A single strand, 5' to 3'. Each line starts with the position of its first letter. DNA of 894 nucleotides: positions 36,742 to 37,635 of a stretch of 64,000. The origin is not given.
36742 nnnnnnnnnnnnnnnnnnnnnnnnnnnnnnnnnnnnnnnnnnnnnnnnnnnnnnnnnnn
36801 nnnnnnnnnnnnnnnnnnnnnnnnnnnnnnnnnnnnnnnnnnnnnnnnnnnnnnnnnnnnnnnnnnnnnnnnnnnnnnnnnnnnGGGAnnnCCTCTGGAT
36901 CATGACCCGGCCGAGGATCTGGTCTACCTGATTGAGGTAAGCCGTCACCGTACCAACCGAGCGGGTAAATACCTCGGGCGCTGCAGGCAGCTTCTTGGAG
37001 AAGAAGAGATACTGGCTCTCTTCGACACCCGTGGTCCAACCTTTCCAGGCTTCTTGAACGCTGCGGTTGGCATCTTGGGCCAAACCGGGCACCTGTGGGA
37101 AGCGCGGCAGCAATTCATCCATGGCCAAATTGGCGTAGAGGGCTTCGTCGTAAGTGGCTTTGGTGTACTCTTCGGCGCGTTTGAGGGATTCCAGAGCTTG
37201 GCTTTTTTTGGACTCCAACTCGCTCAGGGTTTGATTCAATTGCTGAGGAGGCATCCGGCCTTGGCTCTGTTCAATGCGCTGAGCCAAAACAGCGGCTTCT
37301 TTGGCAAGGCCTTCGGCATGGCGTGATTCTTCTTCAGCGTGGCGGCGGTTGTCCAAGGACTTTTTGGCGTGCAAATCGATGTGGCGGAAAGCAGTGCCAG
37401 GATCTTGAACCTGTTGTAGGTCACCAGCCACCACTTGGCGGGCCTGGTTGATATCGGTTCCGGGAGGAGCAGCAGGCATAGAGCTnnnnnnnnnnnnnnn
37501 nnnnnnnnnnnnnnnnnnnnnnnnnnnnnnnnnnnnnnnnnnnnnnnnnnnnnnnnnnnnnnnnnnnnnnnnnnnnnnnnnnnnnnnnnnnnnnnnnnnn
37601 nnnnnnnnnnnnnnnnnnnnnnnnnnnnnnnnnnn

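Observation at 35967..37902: Tandem paralogous proteins with eukaryote-like prion/low-complexity N-termini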

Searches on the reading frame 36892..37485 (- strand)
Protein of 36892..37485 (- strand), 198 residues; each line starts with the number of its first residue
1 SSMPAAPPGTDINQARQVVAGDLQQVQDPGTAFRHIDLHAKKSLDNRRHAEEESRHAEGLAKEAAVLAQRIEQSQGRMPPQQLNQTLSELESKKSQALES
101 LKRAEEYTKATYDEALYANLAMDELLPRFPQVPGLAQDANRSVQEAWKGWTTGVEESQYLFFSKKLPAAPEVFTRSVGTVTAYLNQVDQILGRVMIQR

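Call 39: search_protein_representatives(alignment_id=A5)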
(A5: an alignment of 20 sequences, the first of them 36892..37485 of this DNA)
Query: 20 sequences, 196 profile positions. Proteins with E-value up to 0.001 (for the whole library): 22; up to 1e-10: 16; up to 1e-30: 12. The best 22 are listed.
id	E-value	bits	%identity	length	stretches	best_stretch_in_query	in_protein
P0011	7.6e-77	274.0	-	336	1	2-195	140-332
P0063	1.2e-71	257.0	-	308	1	1-196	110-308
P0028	1.1e-68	247.4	-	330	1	2-195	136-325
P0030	8.2e-65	234.7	-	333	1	2-196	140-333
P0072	5.1e-54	199.5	-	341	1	2-195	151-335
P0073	5.4e-48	179.8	-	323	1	3-190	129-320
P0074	2.1e-45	171.4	-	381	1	3-195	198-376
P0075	1.1e-44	169.1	-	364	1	4-193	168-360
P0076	5.7e-43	163.4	-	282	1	4-192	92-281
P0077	3.1e-41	157.8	-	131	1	1-115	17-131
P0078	3.0e-36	141.5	-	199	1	8-195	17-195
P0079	1.8e-34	135.7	-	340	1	4-195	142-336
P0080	1.9e-29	119.3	-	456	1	1-195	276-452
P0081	1.7e-28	116.2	-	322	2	1-158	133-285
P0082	4.6e-19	85.4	-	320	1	16-188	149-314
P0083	2.8e-11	60.0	-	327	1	6-188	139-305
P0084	1.2e-09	54.7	-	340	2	7-55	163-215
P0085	1.3e-08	51.4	-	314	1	2-155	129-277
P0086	1.7e-07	47.7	-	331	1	7-194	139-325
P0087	8.8e-06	42.1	-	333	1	9-194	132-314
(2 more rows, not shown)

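Call 41: find_related_loci(query=A5, collection=genome_contigs, flank=8000)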
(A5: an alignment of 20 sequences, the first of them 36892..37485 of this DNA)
Query A5 (198 aa) in genome_contigs; peptide patterns used: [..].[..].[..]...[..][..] (x = any residue, [..] = any of these).
73 stretches matched a pattern; 7 encode a relative of the query (tblastn E <= 1e-3); 7 distinct loci.
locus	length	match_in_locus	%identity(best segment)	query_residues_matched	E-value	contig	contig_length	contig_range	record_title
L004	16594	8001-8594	100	1-198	4e-134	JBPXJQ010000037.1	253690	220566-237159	MAG: Candidatus Blackallbacteria bacterium isolate mt_P12 k141_26287, whole genome shotgun sequence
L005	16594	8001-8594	99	1-198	4e-133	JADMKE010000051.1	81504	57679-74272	MAG: Candidatus Sericytochromatia bacterium isolate MAG_89 NODE_367_length_81504_cov_21.257732, whole genome shotgun seq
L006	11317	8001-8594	99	1-198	4e-133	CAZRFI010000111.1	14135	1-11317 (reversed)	MAG TPA_asm: uncultured Candidatus Sericytochromatia bacterium isolate binchicken_co266_209 genome assembly, contig: NOD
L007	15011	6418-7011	98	1-198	5e-132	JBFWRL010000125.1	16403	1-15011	MAG: Candidatus Sericytochromatia bacterium isolate CA_2019_TPBF_205 NODE_15793_length_16403_cov_5.191448_TPBF, whole ge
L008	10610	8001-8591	80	2-198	8e-109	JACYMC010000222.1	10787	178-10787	MAG: Candidatus Sericytochromatia bacterium isolate T60_A2020_004 NODE_3886_length_10787_cov_68.9806, whole genome shotg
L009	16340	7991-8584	78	1-198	4e-105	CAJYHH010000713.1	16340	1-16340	MAG: Candidatus Sericytochromatia bacterium isolate maxbin_SP350_1.003_cleaned genome assembly, contig: k127_305745, who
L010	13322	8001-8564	41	1-191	4e-39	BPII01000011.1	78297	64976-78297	MAG: Candidatus Sericytochromatia bacterium KatS3mg068 DNA, contig_4395, whole genome shotgun sequence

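Call 43: search_protein_families(library=pfam, alignment_id=A5, max_evalue=10)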
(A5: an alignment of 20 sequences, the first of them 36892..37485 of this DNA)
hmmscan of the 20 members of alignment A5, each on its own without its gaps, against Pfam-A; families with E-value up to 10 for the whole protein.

A. member 1, window:36892-37485:- (198 aa): 4 families
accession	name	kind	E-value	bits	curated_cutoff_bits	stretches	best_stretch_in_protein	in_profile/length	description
PF06008.19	Laminin_I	-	0.037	14.2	34.6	1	46-146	142-241/259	Laminin Domain I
PF11839.13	Alanine_zipper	-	0.12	13.1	23.1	1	36-78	20-62/69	Alanine-zipper, major outer membrane lipoprotein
PF03207.18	OspD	-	0.18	11.6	25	1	19-112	101-193/254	Borrelia outer surface protein D (OspD)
PF09537.16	DUF2383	-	0.25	11.9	30.8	1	48-116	38-109/111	Domain of unknown function (DUF2383)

B. families by the number of members that match (of 20 scanned): 27 families (the first 25 are shown)
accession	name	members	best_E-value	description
PF11839.13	Alanine_zipper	4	0.12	Alanine-zipper, major outer membrane lipoprotein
PF09537.16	DUF2383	3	0.19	Domain of unknown function (DUF2383)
PF03961.19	FapA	2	0.033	Flagellar Assembly Protein A beta solenoid domain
PF06008.19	Laminin_I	2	0.037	Laminin Domain I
PF03207.18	OspD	2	0.18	Borrelia outer surface protein D (OspD)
PF00171.27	Aldedh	1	0.01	Aldehyde dehydrogenase family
PF17168.10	DUF5127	1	0.013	Domain of unknown function (DUF5127)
PF20683.2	DUF6819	1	0.021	Domain of unknown function (DUF6819)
PF00210.30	Ferritin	1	0.021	Ferritin-like domain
PF08484.17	Methyltransf_14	1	0.023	C-methyltransferase C-terminal domain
PF10109.15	Phage_TAC_7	1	0.028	Phage tail assembly chaperone proteins, E, or 41 or 14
PF09074.15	Mer2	1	0.048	Mer2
PF23856.1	DUF7219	1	0.078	Family of unknown function (DUF7219)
PF11176.13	Tma16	1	0.085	Translation machinery-associated protein 16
PF18668.6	Tail_spike_N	1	0.085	Tail spike TSP1/Gp66 receptor binding N-terminal domain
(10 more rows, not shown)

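Call 59: find_encoding_contigs(protein=P0086, flank=6000, max_places=2)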
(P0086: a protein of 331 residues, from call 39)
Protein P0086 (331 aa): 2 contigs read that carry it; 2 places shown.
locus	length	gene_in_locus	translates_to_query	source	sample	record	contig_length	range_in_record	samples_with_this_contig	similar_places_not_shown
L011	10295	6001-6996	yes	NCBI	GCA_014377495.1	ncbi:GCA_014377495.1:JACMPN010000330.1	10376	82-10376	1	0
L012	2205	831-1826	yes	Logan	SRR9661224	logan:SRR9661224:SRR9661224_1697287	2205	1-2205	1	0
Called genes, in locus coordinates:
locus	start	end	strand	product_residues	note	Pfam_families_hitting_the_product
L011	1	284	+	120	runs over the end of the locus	PF14681:UPRTase, PF00156:Pribosyltran (weak)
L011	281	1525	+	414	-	PF00994:MoCF_biosynth, PF18146:CinA_KH, PF02464:CinA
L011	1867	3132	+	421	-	PF13091:PLDc_2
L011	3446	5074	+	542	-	PF00270:DEAD, PF04851:ResIII (weak), PF00271:Helicase_C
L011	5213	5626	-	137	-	-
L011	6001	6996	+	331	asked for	-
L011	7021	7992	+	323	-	-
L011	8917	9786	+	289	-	-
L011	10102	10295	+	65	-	?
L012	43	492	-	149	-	-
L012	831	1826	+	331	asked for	-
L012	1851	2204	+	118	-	?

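Call 64: list_cluster_members(proteins=[P0086, P0082, P0083, P0085, P0087, P0073, P0079, P0081, P0084, P0074])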
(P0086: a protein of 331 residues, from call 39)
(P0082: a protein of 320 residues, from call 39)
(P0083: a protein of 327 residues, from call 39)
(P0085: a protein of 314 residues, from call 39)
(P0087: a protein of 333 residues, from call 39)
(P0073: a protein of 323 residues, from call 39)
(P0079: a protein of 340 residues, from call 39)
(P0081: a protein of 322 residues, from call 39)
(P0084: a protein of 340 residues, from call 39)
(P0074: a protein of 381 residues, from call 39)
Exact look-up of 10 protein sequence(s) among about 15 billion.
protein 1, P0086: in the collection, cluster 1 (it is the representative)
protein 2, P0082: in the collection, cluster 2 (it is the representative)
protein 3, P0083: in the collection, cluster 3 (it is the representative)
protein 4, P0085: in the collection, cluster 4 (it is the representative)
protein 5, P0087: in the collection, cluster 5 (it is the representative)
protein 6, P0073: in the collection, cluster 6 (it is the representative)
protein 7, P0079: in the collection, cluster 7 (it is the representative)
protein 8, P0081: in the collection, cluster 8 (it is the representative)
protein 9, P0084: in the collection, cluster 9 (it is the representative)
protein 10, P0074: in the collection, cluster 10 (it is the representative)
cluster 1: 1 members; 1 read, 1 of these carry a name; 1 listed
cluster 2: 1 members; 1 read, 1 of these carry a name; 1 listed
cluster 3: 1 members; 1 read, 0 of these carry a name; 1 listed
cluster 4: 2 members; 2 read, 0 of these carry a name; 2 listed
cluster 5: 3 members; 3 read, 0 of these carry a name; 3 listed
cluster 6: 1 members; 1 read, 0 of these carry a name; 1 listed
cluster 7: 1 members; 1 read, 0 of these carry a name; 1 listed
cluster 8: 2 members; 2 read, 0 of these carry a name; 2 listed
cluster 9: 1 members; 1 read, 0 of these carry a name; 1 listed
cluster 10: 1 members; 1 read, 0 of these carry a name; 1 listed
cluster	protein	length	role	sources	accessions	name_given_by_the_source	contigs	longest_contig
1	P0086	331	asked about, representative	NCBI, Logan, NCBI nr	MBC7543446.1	MAG: hypothetical protein H7338_12015 [Candidatus Sericytochromatia bacterium] | hypothetical protein [Candidatus Sericytochromatia bacterium]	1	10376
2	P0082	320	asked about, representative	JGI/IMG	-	hypothetical protein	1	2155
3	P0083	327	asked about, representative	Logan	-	-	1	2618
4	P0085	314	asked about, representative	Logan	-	-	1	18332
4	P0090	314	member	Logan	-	-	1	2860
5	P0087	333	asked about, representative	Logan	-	-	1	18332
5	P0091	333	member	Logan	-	-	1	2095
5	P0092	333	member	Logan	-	-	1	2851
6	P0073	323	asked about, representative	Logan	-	-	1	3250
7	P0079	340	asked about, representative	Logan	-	-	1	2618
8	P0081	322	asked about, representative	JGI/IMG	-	-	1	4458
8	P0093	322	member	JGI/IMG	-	-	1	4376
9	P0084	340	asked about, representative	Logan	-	-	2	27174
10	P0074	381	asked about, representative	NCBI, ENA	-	-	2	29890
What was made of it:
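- Two further pairs share contigs (call 64).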

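Call 76: search_dna_similar(query=window:36892-37485:-, collection=phages, mode=protein, max_evalue=0.01, max_rows=5)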
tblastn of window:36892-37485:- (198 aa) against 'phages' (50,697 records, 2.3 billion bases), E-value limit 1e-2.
No match.

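Call 77: search_dna_similar(query=window:36892-37485:-, collection=plasmids, mode=protein, max_evalue=0.01, max_rows=5)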
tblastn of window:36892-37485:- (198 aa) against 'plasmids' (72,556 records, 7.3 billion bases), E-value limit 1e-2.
No match.
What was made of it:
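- No tblastn hit in 50,697 phage or 72,556 plasmid records (calls 76, 77).
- Tried and rejected: Rejected (calls 76, 77).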

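Call 87: search_protein_families(library=pfam, proteins=[L009:4480-6924:+, L009:6911-7471:+, L009:9739-11133:+, L009:11290-12039:+, L008:4553-6835:+, L008:6962-7513:+, L008:9529-10029:+, L010:9776-10405:+], max_evalue=0.001)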
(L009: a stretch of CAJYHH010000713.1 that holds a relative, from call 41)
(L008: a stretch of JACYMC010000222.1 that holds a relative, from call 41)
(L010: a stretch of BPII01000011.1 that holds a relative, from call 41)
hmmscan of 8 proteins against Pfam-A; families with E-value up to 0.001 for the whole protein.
L009:4480-6924:+ (815 aa): 1 family
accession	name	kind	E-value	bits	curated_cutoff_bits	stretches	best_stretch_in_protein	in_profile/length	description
PF13320.12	GH123_cat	-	2e-14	54.1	23.1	1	567-766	141-323/324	Glycoside hydrolase 123, catalytic domain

L009:6911-7471:+ (187 aa): 1 family
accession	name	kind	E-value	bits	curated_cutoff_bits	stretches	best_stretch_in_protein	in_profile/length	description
PF09988.15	DUF2227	-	2e-51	174.8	25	1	3-168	1-168/169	Uncharacterized metal-binding protein (DUF2227)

L009:9739-11133:+ (465 aa): 2 families
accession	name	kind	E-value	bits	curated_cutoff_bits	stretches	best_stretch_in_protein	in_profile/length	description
PF12228.14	DUF3604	-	5.6e-08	32.1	20.4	0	114-151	133-170/591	Protein of unknown function (DUF3604)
PF02811.25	PHP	-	0.0002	22.2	26.4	1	67-149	2-67/164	PHP domain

L009:11290-12039:+ (250 aa): 1 family
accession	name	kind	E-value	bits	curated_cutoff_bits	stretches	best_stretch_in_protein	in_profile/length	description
PF04239.17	DUF421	-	9.4e-14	51.4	23.6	1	103-175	2-74/129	YetF C-terminal domain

L008:4553-6835:+ (761 aa): 1 family
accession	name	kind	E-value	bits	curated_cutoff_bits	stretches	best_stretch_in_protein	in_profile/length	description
PF03176.21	MMPL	-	4.5e-77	259.7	20.5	2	56-370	15-331/333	MMPL family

L008:6962-7513:+ (184 aa): 1 family
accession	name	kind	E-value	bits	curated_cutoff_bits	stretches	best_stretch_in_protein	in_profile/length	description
PF09988.15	DUF2227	-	1e-49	169.2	25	1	2-167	1-168/169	Uncharacterized metal-binding protein (DUF2227)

L008:9529-10029:+ (167 aa): 1 family
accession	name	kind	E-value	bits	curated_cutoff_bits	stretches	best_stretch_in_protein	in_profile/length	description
PF01471.23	PG_binding_1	-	8.6e-10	39.1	23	1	91-146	1-55/57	Putative peptidoglycan binding domain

L010:9776-10405:+ (210 aa): 1 family
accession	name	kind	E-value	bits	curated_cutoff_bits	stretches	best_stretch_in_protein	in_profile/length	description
PF13411.12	MerR_1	-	4.4e-05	24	21.6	1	1-66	1-66/69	MerR HTH family regulatory protein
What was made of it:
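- No conserved neighbour suggests a pathway, apart from DUF2227 in the closer clade (call 87).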

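Call 89: search_solved_structures(query=A5, max_evalue=10, show_alignments=0)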
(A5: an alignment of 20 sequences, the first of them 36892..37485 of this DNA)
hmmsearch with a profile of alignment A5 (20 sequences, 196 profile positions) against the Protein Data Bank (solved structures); distinct sequences matched with E-value up to 10: 4.
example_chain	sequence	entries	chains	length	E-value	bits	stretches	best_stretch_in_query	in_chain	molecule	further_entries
7jrq_A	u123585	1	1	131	0.18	14.9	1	36-100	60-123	MPP1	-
9cte_A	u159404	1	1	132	0.51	13.4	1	49-141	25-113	De novo protein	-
2hz8_A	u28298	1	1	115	2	11.5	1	61-108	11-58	De novo designed diiron protein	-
5wj7_A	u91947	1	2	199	2.4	11.2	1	44-101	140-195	DNA repair protein XRCC4,Myosin-7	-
